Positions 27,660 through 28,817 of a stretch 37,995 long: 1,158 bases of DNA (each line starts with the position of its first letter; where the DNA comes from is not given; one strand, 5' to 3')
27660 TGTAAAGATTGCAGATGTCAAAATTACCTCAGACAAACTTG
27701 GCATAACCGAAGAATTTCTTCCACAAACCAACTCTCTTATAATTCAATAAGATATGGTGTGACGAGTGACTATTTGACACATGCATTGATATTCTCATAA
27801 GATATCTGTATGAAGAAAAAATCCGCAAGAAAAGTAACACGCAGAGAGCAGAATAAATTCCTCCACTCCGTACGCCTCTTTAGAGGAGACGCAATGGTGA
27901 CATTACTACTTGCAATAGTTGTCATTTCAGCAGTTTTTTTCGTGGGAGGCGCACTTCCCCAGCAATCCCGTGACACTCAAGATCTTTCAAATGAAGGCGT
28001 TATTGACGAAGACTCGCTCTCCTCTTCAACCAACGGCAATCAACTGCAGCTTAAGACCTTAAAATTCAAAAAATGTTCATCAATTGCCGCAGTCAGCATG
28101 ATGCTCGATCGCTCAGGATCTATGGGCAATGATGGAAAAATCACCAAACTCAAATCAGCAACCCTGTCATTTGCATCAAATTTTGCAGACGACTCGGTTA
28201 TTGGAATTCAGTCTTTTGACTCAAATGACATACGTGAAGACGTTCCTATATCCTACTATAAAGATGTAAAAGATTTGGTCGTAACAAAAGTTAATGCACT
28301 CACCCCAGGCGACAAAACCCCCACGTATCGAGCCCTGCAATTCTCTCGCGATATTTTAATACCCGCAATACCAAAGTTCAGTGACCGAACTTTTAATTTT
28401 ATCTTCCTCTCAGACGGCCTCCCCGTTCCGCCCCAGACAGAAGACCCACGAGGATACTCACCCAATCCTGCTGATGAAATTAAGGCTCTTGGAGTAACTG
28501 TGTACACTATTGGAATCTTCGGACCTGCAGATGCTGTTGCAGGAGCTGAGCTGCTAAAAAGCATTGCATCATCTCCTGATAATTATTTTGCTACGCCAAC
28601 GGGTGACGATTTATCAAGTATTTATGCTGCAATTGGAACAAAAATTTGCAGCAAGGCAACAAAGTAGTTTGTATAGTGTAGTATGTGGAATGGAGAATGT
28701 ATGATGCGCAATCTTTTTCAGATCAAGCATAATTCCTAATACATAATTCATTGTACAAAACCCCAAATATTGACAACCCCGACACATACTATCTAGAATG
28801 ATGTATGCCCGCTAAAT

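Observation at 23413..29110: Shared prepilin-like N-terminal module on four island proteins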

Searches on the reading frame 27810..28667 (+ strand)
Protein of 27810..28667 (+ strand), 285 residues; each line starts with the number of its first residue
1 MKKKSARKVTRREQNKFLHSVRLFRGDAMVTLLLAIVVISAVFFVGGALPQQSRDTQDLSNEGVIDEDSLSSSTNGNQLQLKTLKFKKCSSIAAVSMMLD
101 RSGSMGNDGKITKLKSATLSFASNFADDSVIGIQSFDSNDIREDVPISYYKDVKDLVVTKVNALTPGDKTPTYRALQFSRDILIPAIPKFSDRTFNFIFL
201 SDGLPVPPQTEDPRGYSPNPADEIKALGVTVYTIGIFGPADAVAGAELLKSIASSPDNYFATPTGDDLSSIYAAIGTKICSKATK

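Call 7: search_protein_families(library=pfam, proteins=[window:27810-28667:+], max_evalue=1)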
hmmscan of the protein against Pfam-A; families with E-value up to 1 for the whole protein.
window:27810-28667:+ (285 aa): 3 families
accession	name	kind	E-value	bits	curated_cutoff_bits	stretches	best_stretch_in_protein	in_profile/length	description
PF00092.34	VWA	-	1.3e-10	42.2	23.8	1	98-272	5-172/174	von Willebrand factor type A domain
PF13519.12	VWA_2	-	1.6e-06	29.1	27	1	97-183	3-89/107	von Willebrand factor type A domain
PF11511.13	RhodobacterPufX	-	0.003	17.6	25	1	28-58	31-61/67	Intrinsic membrane protein PufX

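Call 8: find_homologous_proteins(query=window:27810-28667:+, max_evalue=0.001)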
Query window:27810-28667:+ (285 aa): 69 proteins with E <= 0.001 among 2352 candidates.
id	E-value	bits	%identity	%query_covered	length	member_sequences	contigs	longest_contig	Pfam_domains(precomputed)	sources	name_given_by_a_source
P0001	9.3e-172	587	95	100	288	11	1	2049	PF00092.35,PF13519.13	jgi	-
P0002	7.8e-170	581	94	100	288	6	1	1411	PF00092.35,PF13519.13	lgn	-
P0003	2.3e-136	471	76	100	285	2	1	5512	PF00092.35,PF13519.13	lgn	-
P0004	2.0e-129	448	74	99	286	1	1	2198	PF00092.35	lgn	-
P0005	2.3e-125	435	72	99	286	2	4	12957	PF00092.35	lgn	-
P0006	6.6e-71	257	53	78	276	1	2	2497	PF13519.13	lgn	-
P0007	5.2e-69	250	48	91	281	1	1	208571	PF00092.35,PF13519.13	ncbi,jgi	-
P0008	5.0e-67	244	46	94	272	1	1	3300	PF00092.35,PF13519.13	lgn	-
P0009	5.4e-67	244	51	86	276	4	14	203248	PF00092.35,PF13519.13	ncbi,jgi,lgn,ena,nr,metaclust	ncbi:MAG: hypothetical protein A2958_02240 [Candidatus Levybacteria bacterium RIFCSPLOWO2_01_FULL_38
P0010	7.8e-67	243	49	94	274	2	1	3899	PF00092.35,PF13519.13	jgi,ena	-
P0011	2.9e-65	238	46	90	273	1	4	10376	PF00092.35,PF13519.13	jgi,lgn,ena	-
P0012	3.1e-64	235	44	92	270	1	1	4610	PF00092.35,PF13519.13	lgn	-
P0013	9.5e-64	233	46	97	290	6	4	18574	PF00092.35,PF13519.13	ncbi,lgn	-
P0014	1.2e-63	233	50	85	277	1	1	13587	PF00092.35,PF13519.13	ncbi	-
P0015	4.5e-63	231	47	88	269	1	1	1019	PF00092.35,PF13519.13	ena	-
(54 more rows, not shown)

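Call 9: search_protein_families(library=ncbifam, proteins=[window:27810-28667:+], max_evalue=1)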
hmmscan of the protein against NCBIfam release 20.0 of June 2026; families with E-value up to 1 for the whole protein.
window:27810-28667:+ (285 aa): 2 families
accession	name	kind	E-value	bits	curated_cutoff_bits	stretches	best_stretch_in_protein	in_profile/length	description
TIGR02442.1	Cob-chelat-sub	hypoth_equivalog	1.9e-05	23.3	779.45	1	87-231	467-610/641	putative cobaltochelatase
TIGR00868.1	hCaCC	subfamily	0.0047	14.8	900.85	1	94-140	306-353/863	calcium-activated chloride channel protein 1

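Call 20: find_encoding_contigs(protein=P0009, flank=10000, max_places=2)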
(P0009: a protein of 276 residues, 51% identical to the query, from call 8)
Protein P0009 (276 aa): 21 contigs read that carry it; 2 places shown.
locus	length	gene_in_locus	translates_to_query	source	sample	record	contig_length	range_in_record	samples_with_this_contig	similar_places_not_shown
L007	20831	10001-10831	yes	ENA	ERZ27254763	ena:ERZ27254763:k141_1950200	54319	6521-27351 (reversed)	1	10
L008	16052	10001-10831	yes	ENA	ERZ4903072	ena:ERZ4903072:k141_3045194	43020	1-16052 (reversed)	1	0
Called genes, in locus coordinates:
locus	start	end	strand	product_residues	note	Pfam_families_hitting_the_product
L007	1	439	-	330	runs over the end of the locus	PF01368:DHH (faint)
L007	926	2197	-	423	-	PF00587:tRNA-synt_2b, PF03129:HGTP_anticodon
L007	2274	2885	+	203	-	-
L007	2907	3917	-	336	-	PF03446:NAD_binding_2, PF00393:6PGD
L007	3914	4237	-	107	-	PF01588:tRNA_bind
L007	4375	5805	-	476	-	PF00479:G6PD_N, PF02781:G6PD_C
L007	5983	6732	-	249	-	PF01182:Glucosamine_iso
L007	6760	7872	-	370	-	PF02163:Peptidase_M50, PF00595:PDZ, PF13180:PDZ_2, PF04495:GRASP55_65 (faint), PF17820:PDZ_6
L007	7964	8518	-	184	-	PF01765:RRF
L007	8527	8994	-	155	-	PF25025:EF-Ts_N (weak), PF00889:EF_TS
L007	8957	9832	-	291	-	PF00318:Ribosomal_S2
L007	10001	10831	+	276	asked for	PF00092:VWA, PF13519:VWA_2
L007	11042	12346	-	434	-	PF00109:ketoacyl-synt, PF02801:Ketoacyl-synt_C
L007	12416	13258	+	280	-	PF13649:Methyltransf_25, PF13847:Methyltransf_31 (weak), PF08241:Methyltransf_11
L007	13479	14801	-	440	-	PF00464:SHMT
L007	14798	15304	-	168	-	PF00186:DHFR_1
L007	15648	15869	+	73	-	-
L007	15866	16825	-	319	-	PF00303:Thymidylat_synt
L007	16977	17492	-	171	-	PF06559:DCD_N (weak), PF22769:DCD, PF00692:dUTPase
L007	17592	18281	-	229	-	PF01712:dNK, PF02223:Thymidylate_kin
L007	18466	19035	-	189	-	PF22769:DCD, PF00692:dUTPase (weak)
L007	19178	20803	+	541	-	PF00404:Dockerin_1 (weak)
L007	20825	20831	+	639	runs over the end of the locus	PF00404:Dockerin_1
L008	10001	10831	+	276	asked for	PF00092:VWA, PF13519:VWA_2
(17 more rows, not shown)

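Call 21: find_encoding_contigs(protein=P0007, flank=10000, max_places=2)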
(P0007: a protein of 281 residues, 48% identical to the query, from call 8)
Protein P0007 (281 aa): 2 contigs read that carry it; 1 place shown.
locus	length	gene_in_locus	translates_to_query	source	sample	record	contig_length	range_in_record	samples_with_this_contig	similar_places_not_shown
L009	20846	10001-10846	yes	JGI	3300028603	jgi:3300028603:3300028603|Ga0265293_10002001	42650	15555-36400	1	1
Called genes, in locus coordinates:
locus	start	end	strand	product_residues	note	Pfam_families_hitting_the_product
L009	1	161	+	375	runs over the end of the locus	PF26514:DUF8173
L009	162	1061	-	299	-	PF17773:UPF0176_N, PF00581:Rhodanese, PF12368:Rhodanese_C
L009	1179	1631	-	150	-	PF00254:FKBP_C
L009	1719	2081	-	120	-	-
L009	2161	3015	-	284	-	PF00188:CAP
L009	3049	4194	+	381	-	PF08014:MATCAP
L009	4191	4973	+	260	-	-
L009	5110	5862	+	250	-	PF01996:F420_ligase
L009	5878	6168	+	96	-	-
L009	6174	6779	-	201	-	PF21176:RecR_HhH, PF01751:Toprim, PF13662:Toprim_4, PF21175:RecR_C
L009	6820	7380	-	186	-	PF01765:RRF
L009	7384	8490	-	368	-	PF02163:Peptidase_M50, PF00595:PDZ (weak), PF13180:PDZ_2, PF17820:PDZ_6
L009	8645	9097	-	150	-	PF25025:EF-Ts_N (weak), PF00889:EF_TS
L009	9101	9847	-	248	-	PF00318:Ribosomal_S2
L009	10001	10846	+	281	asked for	PF00092:VWA, PF13519:VWA_2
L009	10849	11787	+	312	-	PF13519:VWA_2, PF00092:VWA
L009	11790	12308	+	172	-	-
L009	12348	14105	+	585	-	PF07705:CARDB (weak)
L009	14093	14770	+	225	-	PF00963:Cohesin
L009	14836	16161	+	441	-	PF00464:SHMT, PF00155:Aminotran_1_2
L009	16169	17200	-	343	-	PF00459:Inositol_P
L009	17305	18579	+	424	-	PF00571:CBS, PF01135:PCMT (weak), PF13489:Methyltransf_23, PF01209:Ubie_methyltran (weak), PF13847:Methyltransf_31, PF08241:Methyltransf_11, PF08242:Methyltransf_12, PF13649:Methyltransf_25, +1 more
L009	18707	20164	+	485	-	PF00041:fn3 (weak)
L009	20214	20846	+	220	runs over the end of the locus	PF00963:Cohesin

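Call 43: predict_structure(alignment_id=A2)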
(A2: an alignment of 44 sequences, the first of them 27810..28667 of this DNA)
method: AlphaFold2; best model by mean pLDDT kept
length: 285 residues; sequences in the alignment: 44
mean_pLDDT: 84.2   pTM: 0.71
mean pLDDT of the five models: 84.2, 83.8, 83.7, 83.0, 82.9
residues with pLDDT >= 90: 187; 70-90: 22; 50-70: 54; < 50: 22
segments of 3 or more residues with pLDDT < 50: 51-66
pLDDT, mean of each block of 10 residues (from residue 1): 59 53 59 83 62 43 49 54 58 93 96 98 94 98 98 98 98 99 98 97 96 97 98 97 97 98 96 94 77
secondary structure, 60 per line:
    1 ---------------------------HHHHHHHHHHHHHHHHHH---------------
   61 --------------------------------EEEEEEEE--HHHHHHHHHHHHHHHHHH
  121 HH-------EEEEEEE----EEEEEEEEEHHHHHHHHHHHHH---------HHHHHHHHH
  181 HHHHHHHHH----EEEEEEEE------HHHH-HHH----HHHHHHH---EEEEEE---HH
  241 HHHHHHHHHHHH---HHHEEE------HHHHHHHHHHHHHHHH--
elements in order: H28-45 E93-100 H103-122 E130-136 E141-149 H150-162 H172-189 E194-201 H208-211 H220-226 E230-235 H239-252 E259-261 H268-283
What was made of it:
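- On Class III (type IV prepilin) signal peptide: In the AlphaFold model of P3 the helix covers residues 28-45 only, residues 46-92 have pLDDT below 60, and the vWA domain is separate (call 43).
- Residues 46-92 are disordered and the vWA domain stands alone, with no alpha1C or pilin head (call 43). AlphaFold gives an isolated 18-residue helix, then a disordered stalk (call 43).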

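Call 50: fold_search(model_id=the predicted structure, library=pdb)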
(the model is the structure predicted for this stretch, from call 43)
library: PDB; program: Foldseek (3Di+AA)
matches with E <= 10: 1531; with E <= 0.001: 342
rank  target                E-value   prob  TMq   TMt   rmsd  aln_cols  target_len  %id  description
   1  4cn9_A                1.6e-10  1.00  0.54  0.39   2.9       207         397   19  structure of proximal thread matrix protein 1 (PTMP1) from the mussel byssus with zinc occupied MIDAS motif (released 2014-03-12)
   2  9ykb_B                1.7e-10  1.00  0.51  0.57   3.5       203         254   18  The von Willebrand factor A domain of human capillary morphogenesis gene II, fused to the 1TEL crystallization chapero (released 2025-10-22)
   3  7n1o                  1.9e-10  1.00  0.53  0.59   2.8       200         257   18  The von Willebrand factor A domain of human capillary morphogenesis gene II, flexibly fused to the 1TEL crystallization  (released 2021-06-09)
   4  6tnj                  2.7e-10  1.00  0.55  0.53   5.4       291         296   17  Crystal structure of the vWF domain of the type V pili tip protein Mfa5 from Porphyromonas gingivalis (released 2020-12-02)
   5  8ce6                  3.2e-10  1.00  0.57  0.80   2.8       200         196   19  Crystal structure of human Cd11b I domain in P212121 space group (released 2023-03-22)
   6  8fzu_A                3.6e-10  1.00  0.53  0.59   2.5       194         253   18  The von Willebrand factor A domain of human capillary morphogenesis gene II, flexibly fused to the 1TEL crystallizatio (released 2023-07-19)
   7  8ft8                  4.4e-10  1.00  0.51  0.56   3.5       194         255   18  The von Willebrand factor A domain of human capillary morphogenesis gene II, flexibly fused to the 1TEL crystallization  (released 2023-03-01)
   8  4cnb_A                4.6e-10  1.00  0.54  0.40   3.0       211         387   22  Structure of proximal thread matrix protein 1 (PTMP1) from the mussel byssus - Crystal form 2 (released 2014-03-12)
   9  9ykb_A                5.6e-10  1.00  0.52  0.58   3.4       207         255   17  The von Willebrand factor A domain of human capillary morphogenesis gene II, fused to the 1TEL crystallization chapero (released 2025-10-22)
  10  9p97_A                7.6e-10  1.00  0.54  0.21   3.3       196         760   21  CryoEM structure of the closed integrin alphaEbeta7 bound to fab LF61 (released 2025-09-24)
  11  8ce9_A                8.5e-10  1.00  0.57  0.82   2.8       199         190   18  Crystal structure of human Cd11b I domain in C121 space group (released 2023-03-22)
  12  1aox_A                9.7e-10  1.00  0.56  0.77   3.1       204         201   19  I DOMAIN FROM INTEGRIN ALPHA2-BETA1 (released 1998-11-25)
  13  2b2x_A                1.1e-09  1.00  0.52  0.75   3.6       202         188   18  VLA1 RdeltaH I-domain complexed with a quadruple mutant of the AQC2 Fab (released 2006-04-18)
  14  9rt2_C1               1.2e-09  1.00  0.55  0.56   2.8       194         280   18  NetF - ANTXR2 structure (C4) (released 2026-02-18)
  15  4cn8                  1.2e-09  1.00  0.54  0.40   2.9       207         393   19  Structure of proximal thread matrix protein 1 (PTMP1) from the mussel byssus (released 2014-03-12)
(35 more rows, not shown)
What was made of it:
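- On von Willebrand factor A domain (heads of P3 and P4): Foldseek hits to integrin I domains and to the pilus-tip adhesins Mfa5 and SpaC, E about 1e-10 to 4e-9 (calls 43, 50).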

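Call 60: find_related_loci(query=A4, collection=genome_contigs, flank=10000)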
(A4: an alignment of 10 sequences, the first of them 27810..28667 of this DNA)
Query A4 (285 aa) in genome_contigs; peptide patterns used: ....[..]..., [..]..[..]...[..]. (x = any residue, [..] = any of these).
206 stretches matched a pattern; 19 encode a relative of the query (tblastn E <= 1e-3); 19 distinct loci.
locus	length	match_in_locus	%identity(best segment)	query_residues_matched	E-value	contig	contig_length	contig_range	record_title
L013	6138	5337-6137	73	2-269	5e-128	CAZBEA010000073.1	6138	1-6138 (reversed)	MAG TPA_asm: uncultured Gammaproteobacteria bacterium isolate binchicken_co16_305 genome assembly, contig: NODE_21031_le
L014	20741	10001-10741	51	39-282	1e-71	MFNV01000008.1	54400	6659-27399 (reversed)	MAG: Candidatus Levybacteria bacterium RIFCSPHIGHO2_01_FULL_41_15 rifcsphigho2_01_scaffold_822, whole genome shotgun seq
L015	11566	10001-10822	48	23-282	4e-69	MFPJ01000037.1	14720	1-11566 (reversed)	MAG: Candidatus Levybacteria bacterium RIFCSPLOWO2_12_FULL_39_17 rifcsplowo2_12_scaffold_5282, whole genome shotgun sequ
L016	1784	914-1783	46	11-282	1e-69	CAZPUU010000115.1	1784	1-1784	MAG TPA_asm: uncultured Gammaproteobacteria bacterium isolate SRP192515_co2_165 genome assembly, contig: NODE_73962_leng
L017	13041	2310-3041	50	44-284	1e-66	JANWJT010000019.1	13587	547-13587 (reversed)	MAG: Candidatus Microgenomates bacterium isolate CRAIB_MAG74 c_000000103210, whole genome shotgun sequence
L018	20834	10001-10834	48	11-280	2e-66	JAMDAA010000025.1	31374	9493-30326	MAG: Patescibacteria group bacterium isolate FK_Sedi_B_Bin.274 NODE_4332_length_31374_cov_15.3739, whole genome shotgun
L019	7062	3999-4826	43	19-281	2e-65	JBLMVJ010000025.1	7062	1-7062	MAG: Candidatus Levyibacteriota bacterium isolate MAG318 PRJNA960887_bin9_renamed_24, whole genome shotgun sequence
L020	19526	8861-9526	51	79-282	9e-64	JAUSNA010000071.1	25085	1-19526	MAG: Candidatus Levyibacteriota bacterium isolate E19_metabat.bin.104 E19_k141_473318, whole genome shotgun sequence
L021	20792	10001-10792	44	20-282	2e-61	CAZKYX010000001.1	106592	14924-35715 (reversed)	MAG TPA_asm: uncultured Gammaproteobacteria bacterium isolate SRP286056_co1_17 genome assembly, contig: NODE_137_length_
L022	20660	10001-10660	47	79-281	1e-56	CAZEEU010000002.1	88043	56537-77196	MAG TPA_asm: uncultured Gammaproteobacteria bacterium isolate SRP286056_co1_676 genome assembly, contig: NODE_201_length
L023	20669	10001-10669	45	79-284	1e-53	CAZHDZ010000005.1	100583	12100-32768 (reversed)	MAG TPA_asm: uncultured Gammaproteobacteria bacterium isolate SRP286056_co1_222 genome assembly, contig: NODE_151_length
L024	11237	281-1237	37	6-280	3e-53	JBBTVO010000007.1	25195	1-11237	MAG: Patescibacteria group bacterium isolate H51-bin110_1 H51_bin110_1_000000000007, whole genome shotgun sequence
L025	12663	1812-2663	40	4-280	1e-49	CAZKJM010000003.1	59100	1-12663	MAG TPA_asm: uncultured Gammaproteobacteria bacterium isolate binchicken_co20_415 genome assembly, contig: NODE_1272_len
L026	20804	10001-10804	44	23-281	7e-64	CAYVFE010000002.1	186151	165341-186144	MAG TPA_asm: uncultured Gammaproteobacteria bacterium isolate binchicken_co173_433 genome assembly, contig: NODE_125_len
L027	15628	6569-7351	40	11-280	1e-46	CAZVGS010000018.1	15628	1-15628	MAG TPA_asm: uncultured Gammaproteobacteria bacterium isolate binchicken_co16_182 genome assembly, contig: NODE_6343_len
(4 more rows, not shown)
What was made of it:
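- Tried and rejected: A 10-sequence alignment worked (call 60).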

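Call 63: search_protein_families(library=ncbifam, proteins=[L021:16586-16909:+, L021:11724-12299:+, P0006, P0015, L009:11790-12308:+], max_evalue=10)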
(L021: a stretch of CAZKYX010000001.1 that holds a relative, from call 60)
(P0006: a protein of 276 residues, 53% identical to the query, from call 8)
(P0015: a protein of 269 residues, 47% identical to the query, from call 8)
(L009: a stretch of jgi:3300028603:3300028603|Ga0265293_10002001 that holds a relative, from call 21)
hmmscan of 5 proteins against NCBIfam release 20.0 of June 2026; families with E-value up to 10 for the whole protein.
L021:16586-16909:+ (107 aa): 4 families
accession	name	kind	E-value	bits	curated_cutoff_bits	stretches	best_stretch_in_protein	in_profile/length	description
TIGR02532.1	IV_pilin_GFxxxE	domain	0.0014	18.4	16.3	1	30-49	2-21/24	prepilin-type N-terminal cleavage/methylation domain-containing protein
NF007660.0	PRK10332.1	equivalog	0.0057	17.1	86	1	24-48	3-27/107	prepilin-type N-terminal cleavage/methylation domain-containing protein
NF007800.0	PRK10506.1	equivalog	0.069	13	158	1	25-53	4-31/163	prepilin peptidase-dependent protein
NF004931.0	PRK06287.1-2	equivalog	0.12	12.6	142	1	52-103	18-67/107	cobalt transport protein CbiN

L021:11724-12299:+ (191 aa): 0 families

P0006 (276 aa): 1 family
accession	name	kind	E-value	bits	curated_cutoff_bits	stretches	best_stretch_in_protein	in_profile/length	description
TIGR02442.1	Cob-chelat-sub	hypoth_equivalog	0.0002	20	779.45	1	73-220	464-606/641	putative cobaltochelatase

P0015 (269 aa): 1 family
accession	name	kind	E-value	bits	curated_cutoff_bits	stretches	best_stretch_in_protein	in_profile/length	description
NF033757.1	gliding_CglB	equivalog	0.039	13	200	1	143-196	155-204/402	adventurous gliding motility lipoprotein CglB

L009:11790-12308:+ (172 aa): 1 family
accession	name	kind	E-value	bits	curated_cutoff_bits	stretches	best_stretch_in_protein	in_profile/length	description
NF008248.0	PRK11024.1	equivalog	0.07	13.2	162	1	95-163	48-116/142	colicin uptake protein TolR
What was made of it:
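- One relative is a canonical GFxxxE protein (call 63).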

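Call 64: search_protein_families(library=pfam, proteins=[L021:16586-16909:+, L021:11724-12299:+, P0006, P0015, L009:11790-12308:+], max_evalue=10)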
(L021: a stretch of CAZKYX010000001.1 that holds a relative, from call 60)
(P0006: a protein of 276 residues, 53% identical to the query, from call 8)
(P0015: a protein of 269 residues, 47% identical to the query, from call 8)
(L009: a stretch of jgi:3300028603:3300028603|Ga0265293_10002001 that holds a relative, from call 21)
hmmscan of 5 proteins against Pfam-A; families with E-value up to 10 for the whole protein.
L021:16586-16909:+ (107 aa): 2 families
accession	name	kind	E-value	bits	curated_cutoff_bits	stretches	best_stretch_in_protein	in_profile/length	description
PF07963.17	N_methyl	-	0.00023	21.1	21.2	1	27-48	2-23/27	Prokaryotic N-terminal methylation motif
PF04612.17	T2SSM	-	0.25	12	27.8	1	38-94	20-75/160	Type II secretion system (T2SS), protein M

L021:11724-12299:+ (191 aa): 1 family
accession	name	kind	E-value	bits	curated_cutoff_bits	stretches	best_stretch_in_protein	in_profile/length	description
PF01819.22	Levi_coat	-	0.087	13.3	25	1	63-149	18-95/132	Levivirus coat protein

P0006 (276 aa): 3 families
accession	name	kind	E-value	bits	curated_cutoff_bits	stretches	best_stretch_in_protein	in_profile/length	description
PF13519.12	VWA_2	-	1.2e-08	35.9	27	1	86-197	3-106/107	von Willebrand factor type A domain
PF06691.16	DUF1189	-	0.029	14.3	28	1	3-131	10-129/244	Protein of unknown function (DUF1189)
PF10138.15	vWA-TerF-like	-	0.059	14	29.4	1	83-199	3-116/200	vWA found in TerF C terminus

P0015 (269 aa): 3 families
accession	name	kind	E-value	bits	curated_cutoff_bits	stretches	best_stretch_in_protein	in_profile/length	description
PF00092.34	VWA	-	1.1e-12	48.9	23.8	1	75-259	4-171/174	von Willebrand factor type A domain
PF13519.12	VWA_2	-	6.1e-07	30.5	27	1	75-190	3-106/107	von Willebrand factor type A domain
PF10138.15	vWA-TerF-like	-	0.19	12.3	29.4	1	74-122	5-51/200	vWA found in TerF C terminus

L009:11790-12308:+ (172 aa): 1 family
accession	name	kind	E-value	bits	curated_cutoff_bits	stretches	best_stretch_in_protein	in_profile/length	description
PF03896.21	TRAP_alpha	-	0.081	12.6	24.7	1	77-134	33-90/180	Translocon-associated protein (TRAP), alpha subunit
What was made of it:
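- On Class III (type IV prepilin) signal peptide: It is met only by the syntenic relative in L021 (calls 63, 64).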

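Call 89: find_related_loci(query=L021:16586-16909:+, collection=metagenome_contigs, flank=4000)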
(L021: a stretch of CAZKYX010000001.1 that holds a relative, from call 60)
Query L021:16586-16909:+ (107 aa) in metagenome_contigs; peptide patterns used: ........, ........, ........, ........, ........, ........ (x = any residue, [..] = any of these).
493 stretches matched a pattern; 1 encode a relative of the query (tblastn E <= 1e-3); 1 distinct loci.
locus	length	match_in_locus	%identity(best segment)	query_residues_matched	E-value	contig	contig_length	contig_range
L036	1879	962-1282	98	1-107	4e-72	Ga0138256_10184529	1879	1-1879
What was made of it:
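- Tried and rejected: A metagenome scan for more relatives of the canonical GFSMIE member found only one near-identical copy (call 89).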
